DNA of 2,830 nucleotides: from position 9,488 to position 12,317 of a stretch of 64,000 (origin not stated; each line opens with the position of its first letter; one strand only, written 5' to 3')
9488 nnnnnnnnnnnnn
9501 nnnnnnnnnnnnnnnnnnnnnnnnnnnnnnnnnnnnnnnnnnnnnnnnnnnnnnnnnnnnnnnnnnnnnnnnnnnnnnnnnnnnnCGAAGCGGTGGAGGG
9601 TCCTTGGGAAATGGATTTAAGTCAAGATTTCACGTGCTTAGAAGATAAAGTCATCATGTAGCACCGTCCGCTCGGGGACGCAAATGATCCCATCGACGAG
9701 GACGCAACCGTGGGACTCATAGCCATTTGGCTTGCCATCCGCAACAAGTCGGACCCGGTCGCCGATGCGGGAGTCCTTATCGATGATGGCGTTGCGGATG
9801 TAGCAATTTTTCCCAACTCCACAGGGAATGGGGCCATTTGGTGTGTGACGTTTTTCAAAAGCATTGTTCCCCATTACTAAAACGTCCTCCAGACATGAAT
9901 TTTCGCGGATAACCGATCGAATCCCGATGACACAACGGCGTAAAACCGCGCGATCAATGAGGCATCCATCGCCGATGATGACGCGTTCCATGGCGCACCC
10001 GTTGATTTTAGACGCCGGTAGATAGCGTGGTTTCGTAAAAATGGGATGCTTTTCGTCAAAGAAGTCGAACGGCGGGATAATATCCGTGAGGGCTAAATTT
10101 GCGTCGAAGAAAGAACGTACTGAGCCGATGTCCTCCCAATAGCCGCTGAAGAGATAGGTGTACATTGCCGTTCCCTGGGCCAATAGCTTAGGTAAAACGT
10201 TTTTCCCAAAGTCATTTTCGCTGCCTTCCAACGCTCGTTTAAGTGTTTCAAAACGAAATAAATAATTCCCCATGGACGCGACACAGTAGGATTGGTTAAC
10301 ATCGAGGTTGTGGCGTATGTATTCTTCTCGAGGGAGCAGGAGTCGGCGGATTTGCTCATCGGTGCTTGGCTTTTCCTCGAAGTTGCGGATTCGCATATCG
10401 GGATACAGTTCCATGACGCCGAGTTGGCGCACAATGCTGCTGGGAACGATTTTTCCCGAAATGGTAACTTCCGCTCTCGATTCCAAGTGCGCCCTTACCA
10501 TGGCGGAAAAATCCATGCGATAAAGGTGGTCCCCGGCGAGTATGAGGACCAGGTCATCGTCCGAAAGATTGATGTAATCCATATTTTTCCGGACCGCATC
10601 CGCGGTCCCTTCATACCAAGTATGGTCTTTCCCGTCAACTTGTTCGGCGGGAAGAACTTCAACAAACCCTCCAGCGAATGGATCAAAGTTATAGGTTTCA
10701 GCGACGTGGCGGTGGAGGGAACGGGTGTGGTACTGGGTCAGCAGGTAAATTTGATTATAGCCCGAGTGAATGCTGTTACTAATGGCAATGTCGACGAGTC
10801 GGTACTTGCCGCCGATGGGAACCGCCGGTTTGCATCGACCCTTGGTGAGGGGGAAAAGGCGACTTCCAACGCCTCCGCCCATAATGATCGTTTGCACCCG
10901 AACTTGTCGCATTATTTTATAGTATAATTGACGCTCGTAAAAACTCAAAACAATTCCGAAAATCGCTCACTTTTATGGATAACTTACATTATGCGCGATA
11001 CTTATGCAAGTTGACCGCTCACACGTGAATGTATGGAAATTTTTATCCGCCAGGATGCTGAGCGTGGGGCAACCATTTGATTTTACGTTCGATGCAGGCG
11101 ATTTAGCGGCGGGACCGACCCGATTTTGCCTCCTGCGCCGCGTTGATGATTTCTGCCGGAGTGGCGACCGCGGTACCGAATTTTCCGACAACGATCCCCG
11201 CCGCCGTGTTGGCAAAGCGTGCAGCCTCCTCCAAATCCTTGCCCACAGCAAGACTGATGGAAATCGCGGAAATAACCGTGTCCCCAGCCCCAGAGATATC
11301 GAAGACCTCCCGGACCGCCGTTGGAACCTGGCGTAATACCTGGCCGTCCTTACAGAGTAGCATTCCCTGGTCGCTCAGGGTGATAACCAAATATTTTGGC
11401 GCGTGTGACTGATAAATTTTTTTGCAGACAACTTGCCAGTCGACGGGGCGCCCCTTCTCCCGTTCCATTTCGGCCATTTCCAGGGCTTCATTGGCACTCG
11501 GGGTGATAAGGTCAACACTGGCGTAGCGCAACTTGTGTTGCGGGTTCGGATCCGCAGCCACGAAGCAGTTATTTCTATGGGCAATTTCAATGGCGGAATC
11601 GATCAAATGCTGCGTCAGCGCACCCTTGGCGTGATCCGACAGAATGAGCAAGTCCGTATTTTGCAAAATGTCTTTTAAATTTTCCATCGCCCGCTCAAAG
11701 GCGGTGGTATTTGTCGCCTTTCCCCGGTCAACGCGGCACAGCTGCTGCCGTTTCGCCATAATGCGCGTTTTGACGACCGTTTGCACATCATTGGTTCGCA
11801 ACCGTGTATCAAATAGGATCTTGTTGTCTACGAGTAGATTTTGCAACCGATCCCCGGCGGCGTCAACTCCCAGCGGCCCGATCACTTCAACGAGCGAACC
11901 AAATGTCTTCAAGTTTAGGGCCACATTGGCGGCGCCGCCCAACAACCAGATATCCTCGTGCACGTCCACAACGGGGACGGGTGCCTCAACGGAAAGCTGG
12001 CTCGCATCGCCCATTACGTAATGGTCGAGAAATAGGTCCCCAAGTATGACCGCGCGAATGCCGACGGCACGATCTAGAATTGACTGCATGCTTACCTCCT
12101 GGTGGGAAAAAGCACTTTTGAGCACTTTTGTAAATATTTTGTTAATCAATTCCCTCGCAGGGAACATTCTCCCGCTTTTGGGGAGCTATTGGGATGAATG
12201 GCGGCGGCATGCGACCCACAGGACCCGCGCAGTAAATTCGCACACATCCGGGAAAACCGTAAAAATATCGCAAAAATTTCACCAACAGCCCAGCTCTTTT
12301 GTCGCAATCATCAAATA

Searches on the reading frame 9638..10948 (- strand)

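Call 68: search_protein_families(library=pfam, proteins=[window:9638-10948:-], max_evalue=0.001)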
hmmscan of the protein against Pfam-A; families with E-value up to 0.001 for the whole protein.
window:9638-10948:- (436 aa): 5 families
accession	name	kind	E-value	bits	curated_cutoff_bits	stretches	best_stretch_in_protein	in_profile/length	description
PF00483.29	NTP_transferase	-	1.2e-56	192.5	21.2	1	20-288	2-243/245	Nucleotidyl transferase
PF25247.1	LbH_GLGC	-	4.6e-35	120.9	27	1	308-435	1-135/135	GLGC left-handed parallel beta-helix domain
PF24894.1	Hexapep_GlmU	-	9e-07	29.4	23.3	0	319-363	15-59/104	GlmU-like, C-terminal hexapeptide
PF25084.1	LbH_EIF2B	-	7.1e-05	23.2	54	0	321-362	20-62/105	EIF2B subunit epsilon LbH domain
PF00132.30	Hexapep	-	7.9e-05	22.6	27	0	376-401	2-28/36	Bacterial transferase hexapeptide (six repeats)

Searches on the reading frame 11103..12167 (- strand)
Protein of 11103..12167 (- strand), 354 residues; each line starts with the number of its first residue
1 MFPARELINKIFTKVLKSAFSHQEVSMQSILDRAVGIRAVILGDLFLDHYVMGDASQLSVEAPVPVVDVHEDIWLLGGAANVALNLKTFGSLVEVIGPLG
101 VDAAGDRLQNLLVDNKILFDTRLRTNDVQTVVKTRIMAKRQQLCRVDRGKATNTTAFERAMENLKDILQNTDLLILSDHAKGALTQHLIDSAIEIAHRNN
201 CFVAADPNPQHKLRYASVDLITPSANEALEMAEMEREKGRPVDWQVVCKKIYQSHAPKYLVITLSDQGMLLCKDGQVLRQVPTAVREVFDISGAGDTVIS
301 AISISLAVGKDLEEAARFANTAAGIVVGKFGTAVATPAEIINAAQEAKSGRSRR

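Call 68: search_protein_families(library=pfam, proteins=[window:11103-12167:-], max_evalue=0.001)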
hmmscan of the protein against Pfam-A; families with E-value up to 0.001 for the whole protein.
window:11103-12167:- (354 aa): 2 families
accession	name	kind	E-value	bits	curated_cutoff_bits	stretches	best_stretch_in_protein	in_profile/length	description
PF00294.29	PfkB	-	3.1e-37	129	25.8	1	77-337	36-300/302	pfkB family carbohydrate kinase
PF08543.17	Phos_pyr_kin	-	1.9e-05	24.6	27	1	217-320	119-225/246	Phosphomethylpyrimidine kinase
